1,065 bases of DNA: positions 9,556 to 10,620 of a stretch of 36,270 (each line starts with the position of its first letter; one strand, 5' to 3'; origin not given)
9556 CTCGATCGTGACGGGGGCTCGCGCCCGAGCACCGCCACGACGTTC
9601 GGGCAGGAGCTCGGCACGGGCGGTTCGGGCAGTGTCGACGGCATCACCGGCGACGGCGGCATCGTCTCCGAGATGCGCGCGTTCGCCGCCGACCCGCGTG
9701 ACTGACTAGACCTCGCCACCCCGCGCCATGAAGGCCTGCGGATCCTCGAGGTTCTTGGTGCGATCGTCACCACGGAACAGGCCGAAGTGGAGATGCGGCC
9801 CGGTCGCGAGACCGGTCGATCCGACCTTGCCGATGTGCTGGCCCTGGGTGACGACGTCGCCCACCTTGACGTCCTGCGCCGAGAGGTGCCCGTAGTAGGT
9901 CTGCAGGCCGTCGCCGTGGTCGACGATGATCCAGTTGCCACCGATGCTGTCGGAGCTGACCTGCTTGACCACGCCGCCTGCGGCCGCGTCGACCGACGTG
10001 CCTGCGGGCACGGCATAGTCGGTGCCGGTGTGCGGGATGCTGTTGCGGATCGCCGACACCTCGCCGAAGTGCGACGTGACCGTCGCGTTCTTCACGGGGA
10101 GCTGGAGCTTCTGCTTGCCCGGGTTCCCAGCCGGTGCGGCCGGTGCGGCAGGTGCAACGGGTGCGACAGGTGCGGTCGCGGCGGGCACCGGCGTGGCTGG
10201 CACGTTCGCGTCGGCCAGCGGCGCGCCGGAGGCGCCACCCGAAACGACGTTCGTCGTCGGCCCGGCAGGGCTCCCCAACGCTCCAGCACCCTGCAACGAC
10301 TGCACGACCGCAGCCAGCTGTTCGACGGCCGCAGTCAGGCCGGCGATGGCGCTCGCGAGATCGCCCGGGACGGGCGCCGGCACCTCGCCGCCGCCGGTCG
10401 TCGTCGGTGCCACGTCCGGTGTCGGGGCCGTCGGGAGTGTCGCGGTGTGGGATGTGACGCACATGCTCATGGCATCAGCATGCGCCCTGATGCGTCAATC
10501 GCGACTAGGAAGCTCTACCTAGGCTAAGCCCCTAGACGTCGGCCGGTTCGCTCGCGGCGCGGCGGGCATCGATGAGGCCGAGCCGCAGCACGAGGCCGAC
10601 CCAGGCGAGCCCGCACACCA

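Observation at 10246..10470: M23 and CHAP wall hydrolases share a collinear ~70-aa N-terminal module and have no Sec/Tat-type signal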

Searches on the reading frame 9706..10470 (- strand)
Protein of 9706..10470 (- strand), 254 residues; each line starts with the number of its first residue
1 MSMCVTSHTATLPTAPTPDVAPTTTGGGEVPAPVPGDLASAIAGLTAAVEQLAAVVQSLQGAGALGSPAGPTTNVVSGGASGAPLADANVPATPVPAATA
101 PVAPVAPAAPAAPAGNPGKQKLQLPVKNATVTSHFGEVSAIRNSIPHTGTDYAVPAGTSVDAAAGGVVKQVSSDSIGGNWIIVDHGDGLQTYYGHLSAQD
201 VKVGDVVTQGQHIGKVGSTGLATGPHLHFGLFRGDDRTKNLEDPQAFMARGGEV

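Call 4: search_protein_families(library=pfam, proteins=[window:9706-10470:-], max_evalue=1)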
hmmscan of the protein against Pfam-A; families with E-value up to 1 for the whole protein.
window:9706-10470:- (254 aa): 1 family
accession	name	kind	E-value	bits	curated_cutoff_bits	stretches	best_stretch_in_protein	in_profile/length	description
PF01551.29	Peptidase_M23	-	8.4e-30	103.3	28.7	1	146-234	2-90/96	Peptidase family M23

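Call 5: search_protein_families(library=ncbifam, proteins=[window:9706-10470:-], max_evalue=1)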
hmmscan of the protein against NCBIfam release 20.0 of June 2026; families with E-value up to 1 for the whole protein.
window:9706-10470:- (254 aa): 18 families
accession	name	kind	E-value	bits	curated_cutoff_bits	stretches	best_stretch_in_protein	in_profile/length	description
NF052530.1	Heli_ShapePgp3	exception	2.6e-26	92.3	300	1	121-236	140-256/270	peptidoglycan metallopeptidase Pgp3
NF053824.1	PdgNdpepShyC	equivalog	4.4e-23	81.9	700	1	143-231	292-380/429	peptidoglycan DD-endopeptidase ShyC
NF053825.1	PdgNdpepShyA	equivalog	2.5e-22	79.1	700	1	145-233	294-382/425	peptidoglycan DD-endopeptidase ShyA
NF052529.1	PG_M23_Pgp6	exception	3.3e-19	68.9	600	1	146-232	334-420/452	peptidoglycan metallopeptidase Pgp6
NF008652.0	PRK11649.1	equivalog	5.7e-19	68.1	341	1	145-232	311-398/439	murein DD-endopeptidase MepM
NF052336.1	PdgHdaseHSB100310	equivalog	7.1e-19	68.3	500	1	120-237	33-147/316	peptidoglycan hydrolase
NF050804.1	CellDivDipMCaul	equivalog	5.6e-17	61.8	900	1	65-231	449-613/634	cell division endopeptidase DipM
NF053738.1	S2SprSpoIIQBc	equivalog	2e-14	53.8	250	1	151-240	126-218/232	stage II sporulation protein SpoIIQ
NF041208.1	celldiv_DipM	equivalog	3.9e-14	52.7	740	1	54-231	230-404/419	cell division endopeptidase DipM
NF008644.1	PRK11637.1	equivalog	1.7e-08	33.9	270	1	115-233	258-372/385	murein hydrolase activator EnvC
NF047755.1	LIC_10271_M23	exception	4e-08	33.2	180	1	118-217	91-187/207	LIC_10271 family cell wall hydrolase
NF040883.1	amid_act_ActS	equivalog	1e-07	31.5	375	1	148-231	137-220/242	amidase activator ActS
NF004799.0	PRK06148.1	subfamily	1.7e-06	26.3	1128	1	142-232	436-538/1015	hypothetical protein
NF047657.1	CellWlHdaseLepto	equivalog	2.5e-05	23.9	400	1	117-234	101-210/221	hypothetical protein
NF008123.1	PRK10871.1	equivalog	0.00043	19.8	311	1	147-230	265-348/365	murein hydrolase activator NlpD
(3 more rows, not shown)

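Call 8: find_encoding_contigs(protein=window:9706-10470:-, flank=10000)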
Protein window:9706-10470:- (254 aa): 1 contig read that carries it; 1 place shown.
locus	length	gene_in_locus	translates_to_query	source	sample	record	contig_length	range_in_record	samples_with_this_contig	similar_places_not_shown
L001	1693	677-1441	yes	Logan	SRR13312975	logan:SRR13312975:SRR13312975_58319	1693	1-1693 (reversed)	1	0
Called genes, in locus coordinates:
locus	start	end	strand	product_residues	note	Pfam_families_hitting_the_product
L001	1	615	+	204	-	?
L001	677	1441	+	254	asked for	PF01551:Peptidase_M23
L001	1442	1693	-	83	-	?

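Call 12: find_homologous_proteins(query=window:9706-10470:-, max_evalue=1e-10)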
Query window:9706-10470:- (254 aa): 655 proteins with E <= 1e-10 among 8000 candidates; the best 120 are listed.
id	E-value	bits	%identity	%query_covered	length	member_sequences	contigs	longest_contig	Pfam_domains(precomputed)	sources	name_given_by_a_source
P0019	2.2e-156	537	100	100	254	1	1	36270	PF01551.30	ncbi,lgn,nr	ncbi:MAG: peptidase [Thermoleophilia bacterium]|nr:peptidase [Thermoleophilia bacterium]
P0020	1.5e-56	210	48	100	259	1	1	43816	PF01551.30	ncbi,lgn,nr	ncbi:MAG: family metallopeptidase [Thermoleophilia bacterium]|nr:family metallopeptidase [Thermoleop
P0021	2.5e-52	196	48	93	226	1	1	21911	PF01551.30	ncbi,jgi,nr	ncbi:MAG: LysM/M23/M37 peptidase [Thermoleophilia bacterium]|jgi:murein DD-endopeptidase MepM/ murei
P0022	3.0e-35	140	49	50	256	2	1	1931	PF01551.30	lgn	-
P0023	8.4e-29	119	52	48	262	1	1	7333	PF01551.30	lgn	-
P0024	8.7e-26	109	45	66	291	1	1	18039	PF01551.30,PF10135.15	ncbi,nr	ncbi:MAG: peptidoglycan DD-metalloendopeptidase family protein [Desulfarculus sp.]|nr:peptidoglycan 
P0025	7.5e-24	103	44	67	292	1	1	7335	PF01551.30,PF10135.15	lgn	-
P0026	1.3e-22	99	52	41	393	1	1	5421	PF01551.30,PF24568.2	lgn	-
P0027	1.6e-22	99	42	66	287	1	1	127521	PF01551.30,PF10135.15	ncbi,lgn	ncbi:MAG: M23 family metallopeptidase [Pseudomonadota bacterium]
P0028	6.6e-22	97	47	40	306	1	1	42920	PF01551.30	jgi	jgi:murein DD-endopeptidase MepM/ murein hydrolase activator NlpD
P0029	1.2e-21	96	46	46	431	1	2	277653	PF01551.30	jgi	jgi:murein DD-endopeptidase MepM/ murein hydrolase activator NlpD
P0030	3.1e-21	95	51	44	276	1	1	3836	PF01551.30,PF10135.15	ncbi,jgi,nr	ncbi:MAG: peptidoglycan DD-metalloendopeptidase family protein [Acidobacteriota bacterium]|jgi:murei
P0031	4.0e-21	94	45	52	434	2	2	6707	PF01551.30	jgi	jgi:murein DD-endopeptidase MepM/ murein hydrolase activator NlpD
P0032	1.1e-20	93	52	43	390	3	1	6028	PF01551.30,PF01464.26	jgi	jgi:hypothetical protein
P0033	1.4e-20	92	47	46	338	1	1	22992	PF01551.30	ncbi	-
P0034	1.7e-20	92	54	39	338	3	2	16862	PF01551.30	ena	-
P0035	1.9e-20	92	53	43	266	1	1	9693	PF01551.30,PF10135.15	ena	-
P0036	4.3e-20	91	49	34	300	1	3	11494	PF01551.30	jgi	-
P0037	4.7e-20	91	51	40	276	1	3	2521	PF01551.30,PF18421.8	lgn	-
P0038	5.2e-20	91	47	44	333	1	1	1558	PF01551.30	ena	-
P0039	7.7e-20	90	43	47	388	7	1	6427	PF01551.30,PF24568.2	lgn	-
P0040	9.9e-20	90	45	48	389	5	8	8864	PF01551.30,PF24568.2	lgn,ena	-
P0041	1.0e-19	90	44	54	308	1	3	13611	PF01551.30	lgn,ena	-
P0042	1.4e-19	89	55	33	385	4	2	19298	PF01551.30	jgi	jgi:murein DD-endopeptidase MepM/ murein hydrolase activator NlpD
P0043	2.3e-19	88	47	46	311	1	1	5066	PF01551.30,PF18421.8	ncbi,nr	ncbi:MAG TPA: peptidoglycan DD-metalloendopeptidase family protein [Steroidobacteraceae bacterium]|n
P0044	2.3e-19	88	47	49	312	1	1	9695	PF01551.30,PF10135.15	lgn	-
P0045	2.8e-19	88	40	63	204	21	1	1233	PF01551.30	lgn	-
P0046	2.8e-19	88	56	35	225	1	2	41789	PF01551.30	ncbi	-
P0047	3.0e-19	88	51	45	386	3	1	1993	PF01551.30,PF24568.2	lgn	-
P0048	3.7e-19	88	46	46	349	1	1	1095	PF01551.30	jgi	jgi:murein DD-endopeptidase MepM/ murein hydrolase activator NlpD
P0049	3.8e-19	88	48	45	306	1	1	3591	PF01551.30,PF18421.8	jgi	jgi:murein DD-endopeptidase MepM/ murein hydrolase activator NlpD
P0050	4.2e-19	88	42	50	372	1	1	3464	PF01551.30,PF24568.2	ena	-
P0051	4.6e-19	87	50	43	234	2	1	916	PF01551.30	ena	-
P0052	5.2e-19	87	50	41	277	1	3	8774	PF01551.30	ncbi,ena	-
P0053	6.9e-19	87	55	34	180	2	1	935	PF01551.30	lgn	-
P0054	7.8e-19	87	55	33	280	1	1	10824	PF01551.30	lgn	-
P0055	8.5e-19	87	46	43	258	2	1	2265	PF01551.30,PF10135.15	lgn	-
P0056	1.1e-18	86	50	45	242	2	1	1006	PF01551.30,PF18421.8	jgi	-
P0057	1.2e-18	86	45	48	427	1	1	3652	PF01551.30,PF19425.5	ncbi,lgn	-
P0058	1.3e-18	86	47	44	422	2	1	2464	PF01551.30,PF19425.5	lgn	-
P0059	1.4e-18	86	40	55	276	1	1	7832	PF01551.30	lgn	-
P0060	1.6e-18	86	47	40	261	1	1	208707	PF01551.30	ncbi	ncbi:M23 family metallopeptidase [Brachybacterium huguangmaarense]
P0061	2.0e-18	85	39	55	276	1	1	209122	PF01551.30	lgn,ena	-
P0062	2.2e-18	85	45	48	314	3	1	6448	PF01551.30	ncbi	-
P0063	2.4e-18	85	54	33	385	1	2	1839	PF01551.30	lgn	-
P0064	2.4e-18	85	45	47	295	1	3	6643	PF01551.30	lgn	-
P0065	2.5e-18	85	48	41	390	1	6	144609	PF01551.30,PF24568.2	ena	-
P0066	2.6e-18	85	49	39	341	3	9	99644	PF01551.30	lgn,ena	-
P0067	3.2e-18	85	56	34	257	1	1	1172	PF01551.30,PF19425.5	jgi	jgi:murein DD-endopeptidase MepM/ murein hydrolase activator NlpD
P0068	3.2e-18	85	48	44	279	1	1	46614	PF01551.30,PF19425.5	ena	-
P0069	3.3e-18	85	46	50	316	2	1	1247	PF01551.30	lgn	-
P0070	3.5e-18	85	53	36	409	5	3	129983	PF01551.30,PF19425.5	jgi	-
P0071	3.6e-18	85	44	53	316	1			PF01551.30,PF18421.8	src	-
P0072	4.1e-18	84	42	46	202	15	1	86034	PF01551.30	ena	-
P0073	4.2e-18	84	45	48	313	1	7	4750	PF01551.30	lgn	-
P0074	5.2e-18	84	47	43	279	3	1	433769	PF01551.30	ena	-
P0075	5.3e-18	84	42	46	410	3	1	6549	PF01551.30,PF19425.5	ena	-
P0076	5.4e-18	84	42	46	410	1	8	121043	PF01551.30,PF19425.5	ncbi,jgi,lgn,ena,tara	tara:strand:+ start:660 stop:1892 length:1233 start_codon:yes stop_codon:yes gene_type:complete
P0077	5.6e-18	84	44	46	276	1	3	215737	PF01551.30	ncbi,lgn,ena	-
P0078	5.8e-18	84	41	57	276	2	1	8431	PF01551.30,PF10135.15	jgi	jgi:murein DD-endopeptidase MepM/ murein hydrolase activator NlpD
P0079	6.5e-18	84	51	36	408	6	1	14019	PF01551.30,PF19425.5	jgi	jgi:murein DD-endopeptidase MepM/ murein hydrolase activator NlpD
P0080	6.7e-18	84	51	39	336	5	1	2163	PF01551.30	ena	-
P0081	6.8e-18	84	46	43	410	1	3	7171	PF01551.30,PF04225.18,PF19425.5,PF22310.3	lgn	-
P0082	8.0e-18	83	44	53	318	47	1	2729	PF01551.30,PF18421.8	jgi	-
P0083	8.3e-18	83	43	46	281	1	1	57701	PF01551.30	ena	-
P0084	8.9e-18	83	53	35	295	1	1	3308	PF01551.30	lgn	-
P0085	9.9e-18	83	38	55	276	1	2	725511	PF01551.30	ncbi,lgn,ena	-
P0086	1.0e-17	83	52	35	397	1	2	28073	PF11932.14,PF01551.30,PF24568.2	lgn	-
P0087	1.1e-17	83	43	54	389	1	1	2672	PF01551.30,PF19425.5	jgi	jgi:murein DD-endopeptidase MepM/ murein hydrolase activator NlpD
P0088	1.1e-17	83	42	44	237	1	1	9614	PF01551.30,PF19425.5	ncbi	-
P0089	1.4e-17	83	44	48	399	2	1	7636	PF01551.30,PF19425.5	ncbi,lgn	-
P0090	1.5e-17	83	44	44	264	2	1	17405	PF01551.30,PF19425.5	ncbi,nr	ncbi:MAG TPA: M23 family metallopeptidase, partial [Nitrospirae bacterium]|nr:M23 family metallopept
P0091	1.7e-17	82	46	46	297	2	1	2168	PF01551.30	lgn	-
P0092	1.7e-17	82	44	43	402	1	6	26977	PF01551.30,PF19425.5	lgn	-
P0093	1.9e-17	82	50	44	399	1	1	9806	PF01551.30,PF19425.5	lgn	-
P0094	2.0e-17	82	51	33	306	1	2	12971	PF01551.30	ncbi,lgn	-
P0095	2.1e-17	82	47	44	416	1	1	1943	PF01551.30,PF19425.5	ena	-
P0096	2.2e-17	82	43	47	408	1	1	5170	PF01551.30,PF19425.5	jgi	jgi:murein DD-endopeptidase MepM/ murein hydrolase activator NlpD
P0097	2.3e-17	82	40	46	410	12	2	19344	PF01551.30,PF19425.5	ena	-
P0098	2.3e-17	82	43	46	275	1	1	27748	PF01551.30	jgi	jgi:murein DD-endopeptidase MepM/ murein hydrolase activator NlpD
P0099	2.4e-17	82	42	48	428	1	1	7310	PF01551.30,PF19425.5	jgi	jgi:murein DD-endopeptidase MepM/ murein hydrolase activator NlpD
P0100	2.4e-17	82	56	35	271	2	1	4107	PF01551.30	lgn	-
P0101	2.5e-17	82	39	55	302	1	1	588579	PF01551.30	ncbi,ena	-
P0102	2.7e-17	82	43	46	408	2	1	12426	PF01551.30,PF04225.18,PF19425.5,PF22310.3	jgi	jgi:murein DD-endopeptidase MepM/ murein hydrolase activator NlpD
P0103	2.8e-17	82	48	41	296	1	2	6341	PF01551.30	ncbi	-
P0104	3.2e-17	81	44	47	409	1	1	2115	PF01551.30,PF19425.5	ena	-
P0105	3.4e-17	81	44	47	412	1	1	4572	PF01551.30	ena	-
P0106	3.5e-17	81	47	45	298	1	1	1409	PF01551.30,PF18421.8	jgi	jgi:murein DD-endopeptidase MepM/ murein hydrolase activator NlpD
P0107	3.5e-17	81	51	39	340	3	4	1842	PF01551.30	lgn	-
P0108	3.5e-17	81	44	44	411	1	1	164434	PF01551.30,PF19425.5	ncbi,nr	ncbi:murein DD-endopeptidase MepM [bacterium BMS3Abin10]|nr:murein DD-endopeptidase MepM [bacterium 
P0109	3.6e-17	81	44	44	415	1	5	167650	PF01551.30,PF19425.5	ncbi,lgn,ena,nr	ncbi:MAG TPA: M23 family metallopeptidase [Nitrospirae bacterium]|nr:murein DD-endopeptidase MepM [b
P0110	3.7e-17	81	44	48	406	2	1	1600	PF01551.30,PF19425.5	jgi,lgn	jgi:murein DD-endopeptidase MepM/ murein hydrolase activator NlpD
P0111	4.1e-17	81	43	44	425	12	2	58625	PF01551.30,PF19425.5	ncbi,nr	ncbi:MAG: peptidoglycan DD-metalloendopeptidase family protein [Bryobacteraceae bacterium]|nr:peptid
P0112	4.2e-17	81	56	33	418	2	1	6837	PF01551.30,PF19425.5,PF22310.3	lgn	-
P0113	4.2e-17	81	56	33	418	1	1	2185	PF01551.30,PF19425.5,PF22310.3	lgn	-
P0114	4.3e-17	81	45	48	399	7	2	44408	PF01551.30,PF19425.5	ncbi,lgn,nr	ncbi:MAG: M23 family metallopeptidase [Vicinamibacteria bacterium]|nr:M23 family metallopeptidase [V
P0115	4.3e-17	81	45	42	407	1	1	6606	PF01551.30,PF24568.2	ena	-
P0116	4.3e-17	81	49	33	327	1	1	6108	PF01551.30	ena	-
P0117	4.4e-17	81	36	77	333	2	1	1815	PF01551.30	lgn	-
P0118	4.5e-17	81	49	43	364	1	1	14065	PF01551.30,PF24568.2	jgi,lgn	-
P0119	4.5e-17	81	46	47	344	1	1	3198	PF01551.30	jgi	jgi:murein DD-endopeptidase MepM/ murein hydrolase activator NlpD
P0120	5.5e-17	81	37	57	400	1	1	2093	PF01551.30,PF24568.2,PF19220.7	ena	-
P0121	5.7e-17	81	44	48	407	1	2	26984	PF01551.30,PF19425.5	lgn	-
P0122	6.4e-17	80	42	46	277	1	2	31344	PF01551.30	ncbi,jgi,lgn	-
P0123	6.6e-17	80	56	34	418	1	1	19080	PF01551.30,PF19425.5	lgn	-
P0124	6.7e-17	80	42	43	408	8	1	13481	PF01551.30,PF04225.18,PF19425.5,PF22310.3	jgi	jgi:murein DD-endopeptidase MepM/ murein hydrolase activator NlpD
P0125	6.8e-17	80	51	34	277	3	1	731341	PF01551.30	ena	-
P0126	7.1e-17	80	45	46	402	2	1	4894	PF01551.30,PF04225.18,PF19425.5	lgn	-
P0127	7.3e-17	80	51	39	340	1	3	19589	PF01551.30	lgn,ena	-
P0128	7.3e-17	80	51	39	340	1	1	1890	PF01551.30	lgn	-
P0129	7.9e-17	80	52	36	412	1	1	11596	PF01551.30,PF19425.5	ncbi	-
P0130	8.5e-17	80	45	43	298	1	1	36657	PF01551.30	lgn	-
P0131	9.7e-17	80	44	44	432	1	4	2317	PF01551.30,PF19425.5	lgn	-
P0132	1.0e-16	80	47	37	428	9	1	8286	PF01551.30,PF01476.27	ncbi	-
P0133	1.1e-16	80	51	39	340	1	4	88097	PF01551.30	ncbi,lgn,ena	-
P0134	1.1e-16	80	53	34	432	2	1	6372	PF01551.30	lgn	-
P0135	1.1e-16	80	42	48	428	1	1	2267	PF01551.30,PF19425.5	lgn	-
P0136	1.2e-16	80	41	47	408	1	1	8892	PF01551.30,PF04225.18,PF19425.5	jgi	-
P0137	1.2e-16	80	50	34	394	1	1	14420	PF01551.30,PF04225.18,PF19425.5,PF22310.3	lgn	-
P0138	1.4e-16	79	55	33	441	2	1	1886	PF01551.30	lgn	-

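Call 18: find_encoding_contigs(protein=P0020, flank=10000, max_places=3)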
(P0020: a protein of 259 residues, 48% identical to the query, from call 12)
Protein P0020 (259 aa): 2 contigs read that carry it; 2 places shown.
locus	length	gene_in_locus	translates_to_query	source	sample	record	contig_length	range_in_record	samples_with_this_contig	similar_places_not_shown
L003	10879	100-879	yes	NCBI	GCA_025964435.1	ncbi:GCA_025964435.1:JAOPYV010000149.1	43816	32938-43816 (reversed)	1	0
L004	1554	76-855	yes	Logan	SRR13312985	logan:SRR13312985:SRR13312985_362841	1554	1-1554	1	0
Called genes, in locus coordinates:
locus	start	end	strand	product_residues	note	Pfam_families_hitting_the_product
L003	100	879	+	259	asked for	PF01551:Peptidase_M23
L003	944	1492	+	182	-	PF00440:TetR_N, PF16925:TetR_C_13 (faint)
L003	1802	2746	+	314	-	PF00582:Usp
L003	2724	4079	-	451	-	-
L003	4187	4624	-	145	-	PF22381:Staph_reg_Sar_Rot (weak), PF01047:MarR, PF12802:MarR_2, PF13412:HTH_24 (weak), PF13601:HTH_34 (weak)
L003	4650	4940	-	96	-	-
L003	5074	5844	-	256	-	PF01209:Ubie_methyltran, PF13489:Methyltransf_23, PF08241:Methyltransf_11, PF08242:Methyltransf_12, PF13649:Methyltransf_25, PF13847:Methyltransf_31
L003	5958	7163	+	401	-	PF09925:DUF2157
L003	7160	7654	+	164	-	PF14345:GDYXXLXY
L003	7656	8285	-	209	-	-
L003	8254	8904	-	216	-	PF00072:Response_reg, PF00196:GerE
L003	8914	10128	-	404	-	PF07992:Pyr_redox_2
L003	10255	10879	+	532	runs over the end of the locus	PF01590:GAF, PF13185:GAF_2, PF00512:HisKA, PF02518:HATPase_c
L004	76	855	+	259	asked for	PF01551:Peptidase_M23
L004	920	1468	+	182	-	PF00440:TetR_N, PF16925:TetR_C_13 (faint)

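Call 19: find_encoding_contigs(protein=P0021, flank=10000, max_places=3)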
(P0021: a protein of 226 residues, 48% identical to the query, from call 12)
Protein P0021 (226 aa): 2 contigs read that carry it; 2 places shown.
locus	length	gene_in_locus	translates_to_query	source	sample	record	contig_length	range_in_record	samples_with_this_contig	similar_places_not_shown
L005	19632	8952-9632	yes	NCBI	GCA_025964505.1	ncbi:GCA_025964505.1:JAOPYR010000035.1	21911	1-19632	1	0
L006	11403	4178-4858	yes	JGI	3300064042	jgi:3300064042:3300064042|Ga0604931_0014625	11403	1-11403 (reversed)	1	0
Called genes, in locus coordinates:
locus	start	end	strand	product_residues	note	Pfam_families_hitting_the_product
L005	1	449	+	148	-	?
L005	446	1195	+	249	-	PF01061:ABC2_membrane (weak), PF12730:ABC2_membrane_4, PF12679:ABC2_membrane_2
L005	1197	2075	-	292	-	PF06224:AlkZ-like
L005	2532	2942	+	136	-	-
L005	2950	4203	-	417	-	PF00353:HemolysinCabind (weak)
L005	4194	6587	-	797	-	PF00353:HemolysinCabind (weak)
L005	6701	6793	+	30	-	-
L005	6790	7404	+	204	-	PF20554:DUF6766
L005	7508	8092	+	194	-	PF00440:TetR_N, PF16925:TetR_C_13 (faint)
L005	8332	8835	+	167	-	-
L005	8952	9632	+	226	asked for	PF01551:Peptidase_M23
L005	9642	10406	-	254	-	PF00149:Metallophos, PF12850:Metallophos_2 (faint)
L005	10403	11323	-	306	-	PF14907:NTP_transf_5 (weak), PF04972:BON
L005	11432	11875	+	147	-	-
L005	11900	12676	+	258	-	PF03883:H2O2_YaaD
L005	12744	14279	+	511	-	PF00069:Pkinase, PF07714:PK_Tyr_Ser-Thr, PF03109:ABC1 (weak), PF13424:TPR_12 (weak)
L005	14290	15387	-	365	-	PF00724:Oxidored_FMN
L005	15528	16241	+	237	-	PF01127:Sdh_cyt (weak)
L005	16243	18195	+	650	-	PF00890:FAD_binding_2, PF01266:DAO, PF02910:Succ_DH_flav_C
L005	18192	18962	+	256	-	PF13085:Fer2_3, PF13187:Fer4_9 (faint), PF00037:Fer4 (weak), PF12797:Fer4_2 (weak), PF12837:Fer4_6 (weak), PF13237:Fer4_10, PF12838:Fer4_7, PF13183:Fer4_8, +2 more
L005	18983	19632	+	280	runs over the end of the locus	PF00248:Aldo_ket_red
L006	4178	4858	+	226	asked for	PF01551:Peptidase_M23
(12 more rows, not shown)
